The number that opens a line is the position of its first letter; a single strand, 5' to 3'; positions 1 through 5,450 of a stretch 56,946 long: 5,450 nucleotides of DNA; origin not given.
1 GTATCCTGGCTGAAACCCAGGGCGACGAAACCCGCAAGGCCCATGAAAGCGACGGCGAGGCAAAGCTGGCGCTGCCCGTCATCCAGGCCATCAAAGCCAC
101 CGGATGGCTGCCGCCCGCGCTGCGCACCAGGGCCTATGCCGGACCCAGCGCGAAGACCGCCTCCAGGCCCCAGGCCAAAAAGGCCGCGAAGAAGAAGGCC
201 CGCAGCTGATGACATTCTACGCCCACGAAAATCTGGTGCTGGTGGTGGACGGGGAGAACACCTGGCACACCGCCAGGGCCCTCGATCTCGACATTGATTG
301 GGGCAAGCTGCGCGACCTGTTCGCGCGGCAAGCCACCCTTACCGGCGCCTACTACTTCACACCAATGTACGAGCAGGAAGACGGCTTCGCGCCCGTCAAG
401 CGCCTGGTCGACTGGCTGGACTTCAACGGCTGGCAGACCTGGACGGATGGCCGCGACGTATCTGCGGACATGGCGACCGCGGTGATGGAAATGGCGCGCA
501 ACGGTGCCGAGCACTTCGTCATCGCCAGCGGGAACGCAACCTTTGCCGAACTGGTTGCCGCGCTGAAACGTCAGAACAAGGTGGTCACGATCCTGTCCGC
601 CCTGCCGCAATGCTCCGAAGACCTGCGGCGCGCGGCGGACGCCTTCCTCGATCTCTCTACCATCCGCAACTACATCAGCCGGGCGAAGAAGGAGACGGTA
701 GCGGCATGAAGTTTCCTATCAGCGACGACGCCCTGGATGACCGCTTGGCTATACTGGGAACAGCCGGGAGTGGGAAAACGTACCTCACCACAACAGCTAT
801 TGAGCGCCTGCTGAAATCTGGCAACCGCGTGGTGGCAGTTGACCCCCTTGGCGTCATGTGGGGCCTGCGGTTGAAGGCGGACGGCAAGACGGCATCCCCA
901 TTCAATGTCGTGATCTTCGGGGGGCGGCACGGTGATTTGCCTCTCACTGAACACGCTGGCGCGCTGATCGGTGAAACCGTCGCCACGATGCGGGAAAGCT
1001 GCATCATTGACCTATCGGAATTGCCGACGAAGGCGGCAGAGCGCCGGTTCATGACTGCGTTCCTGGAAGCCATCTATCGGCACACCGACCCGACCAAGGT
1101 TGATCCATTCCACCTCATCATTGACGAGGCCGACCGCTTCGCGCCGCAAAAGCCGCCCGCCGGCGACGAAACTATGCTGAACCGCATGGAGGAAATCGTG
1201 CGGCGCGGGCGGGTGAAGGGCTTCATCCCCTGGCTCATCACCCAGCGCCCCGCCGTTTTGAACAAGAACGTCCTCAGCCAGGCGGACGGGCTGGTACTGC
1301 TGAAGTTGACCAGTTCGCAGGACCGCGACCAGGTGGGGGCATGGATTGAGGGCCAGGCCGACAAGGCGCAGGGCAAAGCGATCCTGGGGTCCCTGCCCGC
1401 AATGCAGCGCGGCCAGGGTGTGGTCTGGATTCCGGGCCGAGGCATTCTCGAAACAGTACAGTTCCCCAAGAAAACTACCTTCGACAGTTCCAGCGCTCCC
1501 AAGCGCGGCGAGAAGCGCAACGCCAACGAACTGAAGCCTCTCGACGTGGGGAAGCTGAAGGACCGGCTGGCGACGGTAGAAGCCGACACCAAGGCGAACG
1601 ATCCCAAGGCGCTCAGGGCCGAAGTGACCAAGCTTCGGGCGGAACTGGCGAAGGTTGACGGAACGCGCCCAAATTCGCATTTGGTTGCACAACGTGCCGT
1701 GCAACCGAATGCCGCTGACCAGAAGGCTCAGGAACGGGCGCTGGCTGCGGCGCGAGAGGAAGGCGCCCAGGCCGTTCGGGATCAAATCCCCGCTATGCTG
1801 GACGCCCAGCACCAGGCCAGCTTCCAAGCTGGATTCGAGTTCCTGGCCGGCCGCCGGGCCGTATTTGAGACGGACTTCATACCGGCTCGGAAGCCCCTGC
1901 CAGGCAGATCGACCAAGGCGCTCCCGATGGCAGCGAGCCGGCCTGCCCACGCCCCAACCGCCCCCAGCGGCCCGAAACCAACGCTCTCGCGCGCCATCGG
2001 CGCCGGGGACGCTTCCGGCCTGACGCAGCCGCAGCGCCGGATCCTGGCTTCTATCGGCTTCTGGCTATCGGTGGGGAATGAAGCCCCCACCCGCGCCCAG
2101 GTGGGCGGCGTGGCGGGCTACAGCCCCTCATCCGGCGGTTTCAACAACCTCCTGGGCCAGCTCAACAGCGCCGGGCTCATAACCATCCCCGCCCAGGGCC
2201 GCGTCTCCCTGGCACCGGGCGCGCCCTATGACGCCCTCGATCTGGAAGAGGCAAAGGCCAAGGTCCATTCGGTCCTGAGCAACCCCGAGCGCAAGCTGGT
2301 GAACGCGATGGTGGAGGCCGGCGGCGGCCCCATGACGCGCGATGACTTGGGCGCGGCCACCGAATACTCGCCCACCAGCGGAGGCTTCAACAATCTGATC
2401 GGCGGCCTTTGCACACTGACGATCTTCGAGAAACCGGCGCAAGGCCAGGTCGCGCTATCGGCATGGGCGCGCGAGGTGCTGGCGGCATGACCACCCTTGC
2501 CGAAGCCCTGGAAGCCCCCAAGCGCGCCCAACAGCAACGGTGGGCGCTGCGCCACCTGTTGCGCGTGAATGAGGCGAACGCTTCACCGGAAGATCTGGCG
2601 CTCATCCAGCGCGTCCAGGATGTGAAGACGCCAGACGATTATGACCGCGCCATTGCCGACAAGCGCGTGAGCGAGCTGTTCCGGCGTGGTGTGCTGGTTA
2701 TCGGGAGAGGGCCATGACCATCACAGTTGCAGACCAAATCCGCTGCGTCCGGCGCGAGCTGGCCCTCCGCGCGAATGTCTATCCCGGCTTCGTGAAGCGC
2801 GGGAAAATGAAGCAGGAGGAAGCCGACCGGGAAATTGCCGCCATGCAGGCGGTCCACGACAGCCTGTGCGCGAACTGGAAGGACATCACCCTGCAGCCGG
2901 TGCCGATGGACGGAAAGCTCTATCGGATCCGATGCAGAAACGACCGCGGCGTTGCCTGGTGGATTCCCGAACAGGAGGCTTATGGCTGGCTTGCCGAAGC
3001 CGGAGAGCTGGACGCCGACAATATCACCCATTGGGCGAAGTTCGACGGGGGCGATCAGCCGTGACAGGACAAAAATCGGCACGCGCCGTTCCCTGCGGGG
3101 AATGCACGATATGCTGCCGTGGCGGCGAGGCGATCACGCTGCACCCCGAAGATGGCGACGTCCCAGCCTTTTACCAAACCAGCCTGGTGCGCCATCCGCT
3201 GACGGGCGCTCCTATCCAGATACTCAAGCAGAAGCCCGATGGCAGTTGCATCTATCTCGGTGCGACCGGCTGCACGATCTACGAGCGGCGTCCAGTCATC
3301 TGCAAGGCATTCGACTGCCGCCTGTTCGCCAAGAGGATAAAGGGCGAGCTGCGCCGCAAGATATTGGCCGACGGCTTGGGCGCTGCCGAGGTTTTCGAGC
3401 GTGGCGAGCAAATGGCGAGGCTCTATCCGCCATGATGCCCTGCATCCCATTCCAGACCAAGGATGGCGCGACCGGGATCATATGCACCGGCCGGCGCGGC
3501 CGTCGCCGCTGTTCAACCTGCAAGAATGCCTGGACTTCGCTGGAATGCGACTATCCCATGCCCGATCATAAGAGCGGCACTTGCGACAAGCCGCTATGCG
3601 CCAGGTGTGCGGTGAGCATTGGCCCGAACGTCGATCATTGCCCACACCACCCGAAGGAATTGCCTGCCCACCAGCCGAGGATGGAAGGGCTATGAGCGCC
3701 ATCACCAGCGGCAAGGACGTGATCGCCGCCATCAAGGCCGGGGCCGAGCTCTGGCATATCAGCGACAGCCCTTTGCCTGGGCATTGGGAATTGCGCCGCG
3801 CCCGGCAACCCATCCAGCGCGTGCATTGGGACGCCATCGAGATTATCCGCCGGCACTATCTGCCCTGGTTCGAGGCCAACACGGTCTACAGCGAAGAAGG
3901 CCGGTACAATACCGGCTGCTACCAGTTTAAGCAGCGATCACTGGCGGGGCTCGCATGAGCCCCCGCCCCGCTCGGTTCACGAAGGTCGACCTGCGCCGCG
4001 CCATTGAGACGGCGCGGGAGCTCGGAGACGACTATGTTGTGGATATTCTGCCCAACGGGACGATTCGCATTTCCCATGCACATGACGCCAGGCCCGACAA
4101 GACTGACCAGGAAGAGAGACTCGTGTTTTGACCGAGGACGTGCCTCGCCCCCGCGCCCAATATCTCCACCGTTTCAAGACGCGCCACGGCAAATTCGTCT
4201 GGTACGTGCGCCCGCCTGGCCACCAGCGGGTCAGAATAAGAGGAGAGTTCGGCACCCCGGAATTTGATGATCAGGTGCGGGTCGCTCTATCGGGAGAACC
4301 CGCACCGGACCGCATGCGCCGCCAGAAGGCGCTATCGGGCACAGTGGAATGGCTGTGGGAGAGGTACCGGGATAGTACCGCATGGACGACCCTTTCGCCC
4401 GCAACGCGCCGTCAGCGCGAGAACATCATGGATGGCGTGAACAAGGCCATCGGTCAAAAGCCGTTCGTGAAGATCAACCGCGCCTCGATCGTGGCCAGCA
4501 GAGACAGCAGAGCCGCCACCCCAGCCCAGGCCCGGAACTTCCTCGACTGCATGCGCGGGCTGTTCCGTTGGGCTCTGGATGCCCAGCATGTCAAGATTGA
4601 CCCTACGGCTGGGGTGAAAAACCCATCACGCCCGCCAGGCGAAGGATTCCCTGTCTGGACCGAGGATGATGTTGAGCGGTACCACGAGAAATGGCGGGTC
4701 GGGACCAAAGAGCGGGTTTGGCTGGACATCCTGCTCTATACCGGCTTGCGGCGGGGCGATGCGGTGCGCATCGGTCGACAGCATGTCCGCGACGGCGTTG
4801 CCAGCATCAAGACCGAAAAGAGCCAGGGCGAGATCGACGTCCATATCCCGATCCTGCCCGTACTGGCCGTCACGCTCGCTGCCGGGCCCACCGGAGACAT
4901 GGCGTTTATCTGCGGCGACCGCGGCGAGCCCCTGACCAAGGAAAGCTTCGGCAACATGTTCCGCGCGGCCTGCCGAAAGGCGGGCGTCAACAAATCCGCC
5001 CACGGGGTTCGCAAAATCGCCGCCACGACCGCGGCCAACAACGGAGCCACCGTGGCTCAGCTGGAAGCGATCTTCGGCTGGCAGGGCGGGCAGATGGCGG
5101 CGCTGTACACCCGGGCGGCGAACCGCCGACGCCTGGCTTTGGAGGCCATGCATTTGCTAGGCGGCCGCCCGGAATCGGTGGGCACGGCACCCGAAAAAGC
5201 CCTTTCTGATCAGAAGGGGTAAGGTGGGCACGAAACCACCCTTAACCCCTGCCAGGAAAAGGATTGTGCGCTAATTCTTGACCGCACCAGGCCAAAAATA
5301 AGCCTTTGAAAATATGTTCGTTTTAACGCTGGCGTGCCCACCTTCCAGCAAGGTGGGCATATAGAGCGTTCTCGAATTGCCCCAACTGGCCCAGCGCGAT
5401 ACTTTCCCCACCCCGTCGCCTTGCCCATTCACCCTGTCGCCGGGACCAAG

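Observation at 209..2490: Degenerate NYN domain plus HerA-like ATPase with twin wHTH tail: candidate undescribed effector-translocase module next to int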

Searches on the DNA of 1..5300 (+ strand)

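Call 9: search_dna_similar(query=window:1-5300:+, collection=phages, mode=distant, max_rows=20)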
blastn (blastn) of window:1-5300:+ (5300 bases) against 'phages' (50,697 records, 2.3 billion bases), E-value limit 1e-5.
Records with a match: 1; places in all: 1; records where one place covers at least 80% of the query: 0.
Best place of each record, by identity: 60-80% 1.
By first word of the organism name: Pseudanabaena 1.
By host as written in the record: Pseudanabaena sp. 1.
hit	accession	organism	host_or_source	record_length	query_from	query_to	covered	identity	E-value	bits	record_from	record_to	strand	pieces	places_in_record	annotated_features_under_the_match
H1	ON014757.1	Pseudanabaena phage Pam5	Pseudanabaena sp.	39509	4725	5110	7%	66.4%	1e-15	94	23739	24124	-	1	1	hypothetical protein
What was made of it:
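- Tried and rejected: The blastn search of 1-5300 found nothing useful (call 9).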

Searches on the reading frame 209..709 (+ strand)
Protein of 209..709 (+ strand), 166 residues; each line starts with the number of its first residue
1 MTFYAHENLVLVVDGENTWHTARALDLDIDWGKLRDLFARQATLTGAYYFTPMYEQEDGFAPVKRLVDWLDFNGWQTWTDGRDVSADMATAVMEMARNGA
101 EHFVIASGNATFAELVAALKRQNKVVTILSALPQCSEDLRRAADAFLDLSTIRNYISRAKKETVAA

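Call 5: search_protein_families(library=pfam, proteins=[window:209-709:+], max_evalue=1)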
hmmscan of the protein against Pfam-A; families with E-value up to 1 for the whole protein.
window:209-709:+ (166 aa): 4 families
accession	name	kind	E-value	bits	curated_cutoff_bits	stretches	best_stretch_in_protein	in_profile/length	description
PF01936.24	NYN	-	7.7e-15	56.1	24.2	1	10-149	3-144/145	NYN domain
PF18171.6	LSDAT_prok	-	0.024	14.3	25.4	1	76-128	103-153/195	SLOG in TRPM, prokaryote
PF11432.13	DUF3197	-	0.038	14.3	27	1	46-111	45-108/113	Protein of unknown function (DUF3197)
PF13676.11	TIR_2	-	0.18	12.7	28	1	54-148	5-107/122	TIR domain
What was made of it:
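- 209..709 (+): Gene 1: NYN/LabA-like protein, 166 aa, with a degenerate acidic motif (SGNATF; N109 and T111 replace the two Asp residues). Pfam NYN 7.7e-15 (call 5).
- On NYN domain (PF01936): 56.1 bits against 24.2, covering residues 10-149 (call 5).
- Checked: Gene 1: Pfam NYN, E=7.7e-15, 56.1 bits against a 24.2-bit cut-off (call 5).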

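Call 6: search_protein_families(library=padloc, proteins=[window:209-709:+], max_evalue=1)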
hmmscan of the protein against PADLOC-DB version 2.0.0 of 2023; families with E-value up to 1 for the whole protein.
window:209-709:+ (166 aa): 1 family
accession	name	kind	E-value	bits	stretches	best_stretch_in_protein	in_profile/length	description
PDLC01154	NYN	-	1.4e-09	35.8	1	12-163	151-309/310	"LabA-like protein, NYN family nuclease"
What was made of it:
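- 209..709 (+): PADLOC NYN model 1.4e-9 (call 6).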

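Call 7: search_protein_families(library=phrogs, proteins=[window:209-709:+], max_evalue=0.1)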
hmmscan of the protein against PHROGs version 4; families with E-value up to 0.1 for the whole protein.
window:209-709:+ (166 aa): 1 family
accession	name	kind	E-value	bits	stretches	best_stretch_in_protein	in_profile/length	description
phrog_10109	-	unknown function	0.021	15.1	1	21-75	17-71/240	-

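Call 8: search_protein_families(library=ncbifam, proteins=[window:209-709:+], max_evalue=1)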
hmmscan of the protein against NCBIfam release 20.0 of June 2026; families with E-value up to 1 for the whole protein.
window:209-709:+ (166 aa): 4 families
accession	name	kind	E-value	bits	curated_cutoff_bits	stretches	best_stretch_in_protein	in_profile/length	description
TIGR00288.1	TIGR00288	hypoth_equivalog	0.0008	19.3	178.45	1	8-149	24-155/160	TIGR00288 family NYN domain-containing protein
NF009602.0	PRK13054.1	equivalog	0.032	13.3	284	1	86-134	43-92/301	lipid kinase YegS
TIGR03702.1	lip_kinase_YegS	equivalog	0.058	12.4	387.45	1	87-149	40-104/295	lipid kinase YegS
NF011211.0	PRK14618.1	equivalog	0.078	12.2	489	1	89-146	64-121/328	NAD(P)H-dependent glycerol-3-phosphate dehydrogenase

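Call 14: find_homologous_proteins(query=window:209-709:+)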
Query window:209-709:+ (166 aa): 15 proteins with E <= 0.001 among 212 candidates.
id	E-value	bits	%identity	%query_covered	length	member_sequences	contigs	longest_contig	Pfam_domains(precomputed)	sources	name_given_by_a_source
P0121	1.7e-45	172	54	99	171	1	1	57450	PF01936.25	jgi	jgi:uncharacterized protein (TIGR00288 family)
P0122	8.4e-45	170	53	100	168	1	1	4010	PF01936.25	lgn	-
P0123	2.9e-44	168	54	100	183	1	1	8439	PF01936.25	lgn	-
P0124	2.8e-41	159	50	99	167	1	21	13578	PF01936.25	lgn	-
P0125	3.5e-41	158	52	97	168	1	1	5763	PF01936.25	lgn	-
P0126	9.3e-37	144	47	100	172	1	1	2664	PF01936.25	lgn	-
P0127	5.5e-35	138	47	98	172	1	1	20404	PF01936.25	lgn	-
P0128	4.8e-27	113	41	98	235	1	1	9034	PF01936.25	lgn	-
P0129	9.0e-23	99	37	96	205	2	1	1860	PF01936.25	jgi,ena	-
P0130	5.8e-22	96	36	96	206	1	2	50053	PF01936.25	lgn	-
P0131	5.8e-22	96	36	96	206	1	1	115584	PF01936.25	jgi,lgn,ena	-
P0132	1.5e-20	91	32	97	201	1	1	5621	PF01936.25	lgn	-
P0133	1.0e-19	89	32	96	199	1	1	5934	PF01936.25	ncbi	ncbi:MAG: NYN domain-containing protein, partial [Alphaproteobacteria bacterium]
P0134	7.0e-18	83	34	95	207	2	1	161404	PF01936.25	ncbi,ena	-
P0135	1.1e-17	82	35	99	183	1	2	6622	PF01936.25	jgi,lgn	jgi:uncharacterized LabA/DUF88 family protein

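Call 24: search_solved_structures(query=window:209-709:+, max_evalue=1, show_alignments=3)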
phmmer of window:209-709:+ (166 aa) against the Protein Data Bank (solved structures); distinct sequences matched with E-value up to 1: 0.
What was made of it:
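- Tried and rejected: PDB sequence search for the NYN protein: no hit at E<=1 (call 24).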

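Call 29: find_encoding_contigs(protein=P0121, flank=6000, max_places=1)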
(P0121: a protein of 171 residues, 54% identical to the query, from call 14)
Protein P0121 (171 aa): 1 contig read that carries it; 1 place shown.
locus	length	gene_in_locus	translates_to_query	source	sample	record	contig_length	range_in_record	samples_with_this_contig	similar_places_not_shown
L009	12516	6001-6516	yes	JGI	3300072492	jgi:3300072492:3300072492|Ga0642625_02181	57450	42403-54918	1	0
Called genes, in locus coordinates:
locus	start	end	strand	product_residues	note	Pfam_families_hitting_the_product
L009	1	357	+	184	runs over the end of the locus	-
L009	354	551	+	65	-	PF04404:ERF (weak)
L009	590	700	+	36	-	-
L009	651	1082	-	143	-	-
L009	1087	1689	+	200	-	-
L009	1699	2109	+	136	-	-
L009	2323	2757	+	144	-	PF09588:YqaJ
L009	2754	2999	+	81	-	-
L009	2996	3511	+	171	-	-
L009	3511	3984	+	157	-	-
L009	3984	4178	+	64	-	-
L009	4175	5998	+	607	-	PF02195:ParB_N (weak)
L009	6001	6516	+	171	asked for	PF01936:NYN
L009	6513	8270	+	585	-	-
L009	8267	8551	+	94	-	-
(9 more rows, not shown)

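Call 30: find_encoding_contigs(protein=P0127, flank=6000, max_places=1)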
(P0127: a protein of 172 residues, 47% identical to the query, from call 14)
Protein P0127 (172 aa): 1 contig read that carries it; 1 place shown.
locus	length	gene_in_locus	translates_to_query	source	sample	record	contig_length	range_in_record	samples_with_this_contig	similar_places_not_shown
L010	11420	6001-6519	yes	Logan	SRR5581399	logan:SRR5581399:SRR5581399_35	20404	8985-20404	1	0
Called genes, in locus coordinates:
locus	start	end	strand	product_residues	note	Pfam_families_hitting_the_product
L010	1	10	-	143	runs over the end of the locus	-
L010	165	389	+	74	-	-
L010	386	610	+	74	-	-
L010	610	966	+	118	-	-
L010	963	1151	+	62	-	-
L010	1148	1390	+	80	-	-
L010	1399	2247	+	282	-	PF04404:ERF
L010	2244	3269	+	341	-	-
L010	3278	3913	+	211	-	PF09588:YqaJ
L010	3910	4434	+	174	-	-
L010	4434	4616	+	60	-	-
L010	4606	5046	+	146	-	-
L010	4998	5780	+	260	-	PF00929:RNase_T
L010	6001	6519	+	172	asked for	PF01936:NYN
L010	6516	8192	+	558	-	-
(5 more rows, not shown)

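Call 31: find_encoding_contigs(protein=P0124, flank=6000, max_places=1)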
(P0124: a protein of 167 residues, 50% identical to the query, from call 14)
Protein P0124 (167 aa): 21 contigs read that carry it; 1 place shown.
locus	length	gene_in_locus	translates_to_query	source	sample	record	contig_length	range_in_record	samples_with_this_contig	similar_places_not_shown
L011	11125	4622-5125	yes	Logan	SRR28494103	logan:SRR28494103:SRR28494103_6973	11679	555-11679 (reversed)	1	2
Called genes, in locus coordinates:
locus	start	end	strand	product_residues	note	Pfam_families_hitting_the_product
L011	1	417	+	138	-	?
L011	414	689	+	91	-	-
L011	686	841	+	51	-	-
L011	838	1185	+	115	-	-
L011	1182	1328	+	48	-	-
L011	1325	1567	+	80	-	-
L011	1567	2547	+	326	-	PF12684:DUF3799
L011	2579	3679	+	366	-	PF03837:RecT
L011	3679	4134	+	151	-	-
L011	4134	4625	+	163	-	-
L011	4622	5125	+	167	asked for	PF01936:NYN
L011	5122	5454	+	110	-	-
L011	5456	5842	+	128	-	-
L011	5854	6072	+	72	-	-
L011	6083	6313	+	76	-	-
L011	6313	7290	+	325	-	PF07505:DUF5131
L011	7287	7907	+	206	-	PF07799:DUF1643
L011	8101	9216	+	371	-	-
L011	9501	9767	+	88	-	-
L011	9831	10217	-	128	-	-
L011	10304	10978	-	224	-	PF01764:Lipase_3, PF12697:Abhydrolase_6 (weak)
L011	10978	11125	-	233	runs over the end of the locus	?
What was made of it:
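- A related operon (L011) lacks the ATPase (call 31), so the gene is dispensable for at least some relatives. The gene is dispensable in a related operon (call 31). A related operon lacks the gene (call 31).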

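Call 65: find_encoding_contigs(protein=P0123, flank=5000, max_places=1)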
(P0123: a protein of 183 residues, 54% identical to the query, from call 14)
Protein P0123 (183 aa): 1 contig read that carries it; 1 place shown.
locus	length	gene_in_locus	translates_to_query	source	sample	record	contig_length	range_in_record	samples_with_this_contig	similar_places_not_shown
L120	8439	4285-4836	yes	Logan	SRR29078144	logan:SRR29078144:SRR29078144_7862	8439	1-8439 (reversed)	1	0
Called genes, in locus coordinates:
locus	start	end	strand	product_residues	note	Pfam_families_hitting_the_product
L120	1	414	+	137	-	?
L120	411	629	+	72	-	-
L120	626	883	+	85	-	-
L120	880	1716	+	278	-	PF04404:ERF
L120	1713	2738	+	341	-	-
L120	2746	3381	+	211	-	PF09588:YqaJ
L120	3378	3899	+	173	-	PF07105:DUF1367 (faint)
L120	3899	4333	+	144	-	-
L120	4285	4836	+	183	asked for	PF01936:NYN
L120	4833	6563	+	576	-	-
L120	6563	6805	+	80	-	-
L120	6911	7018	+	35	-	-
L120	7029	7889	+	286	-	PF02086:MethyltransfD12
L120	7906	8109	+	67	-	-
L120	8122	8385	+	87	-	-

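Call 66: find_encoding_contigs(protein=P0125, flank=5000, max_places=1)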
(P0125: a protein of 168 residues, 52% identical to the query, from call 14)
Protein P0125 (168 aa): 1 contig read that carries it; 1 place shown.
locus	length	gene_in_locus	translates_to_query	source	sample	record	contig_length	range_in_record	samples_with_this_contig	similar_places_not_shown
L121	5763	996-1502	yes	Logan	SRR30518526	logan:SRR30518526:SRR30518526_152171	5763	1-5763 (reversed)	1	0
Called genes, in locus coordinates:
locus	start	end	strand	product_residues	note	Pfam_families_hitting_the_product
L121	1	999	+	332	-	?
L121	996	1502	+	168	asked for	PF01936:NYN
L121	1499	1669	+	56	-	-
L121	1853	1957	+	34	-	-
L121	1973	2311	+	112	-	PF27659:CHP02642 (weak)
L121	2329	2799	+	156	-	PF18143:HAD_SAK_2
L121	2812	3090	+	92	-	-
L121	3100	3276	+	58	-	-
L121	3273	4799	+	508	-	-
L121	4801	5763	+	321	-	?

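Call 67: find_encoding_contigs(protein=P0128, flank=5000, max_places=1)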
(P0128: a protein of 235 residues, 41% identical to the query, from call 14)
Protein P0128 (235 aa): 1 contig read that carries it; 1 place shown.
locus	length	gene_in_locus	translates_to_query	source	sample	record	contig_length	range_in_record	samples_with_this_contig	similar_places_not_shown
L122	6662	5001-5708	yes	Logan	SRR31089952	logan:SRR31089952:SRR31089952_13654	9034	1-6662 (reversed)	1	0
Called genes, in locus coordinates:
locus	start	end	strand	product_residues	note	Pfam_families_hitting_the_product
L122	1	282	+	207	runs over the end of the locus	PF04290:DctQ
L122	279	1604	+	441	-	PF06808:DctM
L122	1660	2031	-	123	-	-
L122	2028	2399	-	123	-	PF00543:P-II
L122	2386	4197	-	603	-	PF07556:DUF1538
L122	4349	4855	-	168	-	PF01288:HPPK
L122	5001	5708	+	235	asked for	PF01936:NYN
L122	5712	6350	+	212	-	PF03167:UDG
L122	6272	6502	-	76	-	-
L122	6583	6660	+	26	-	?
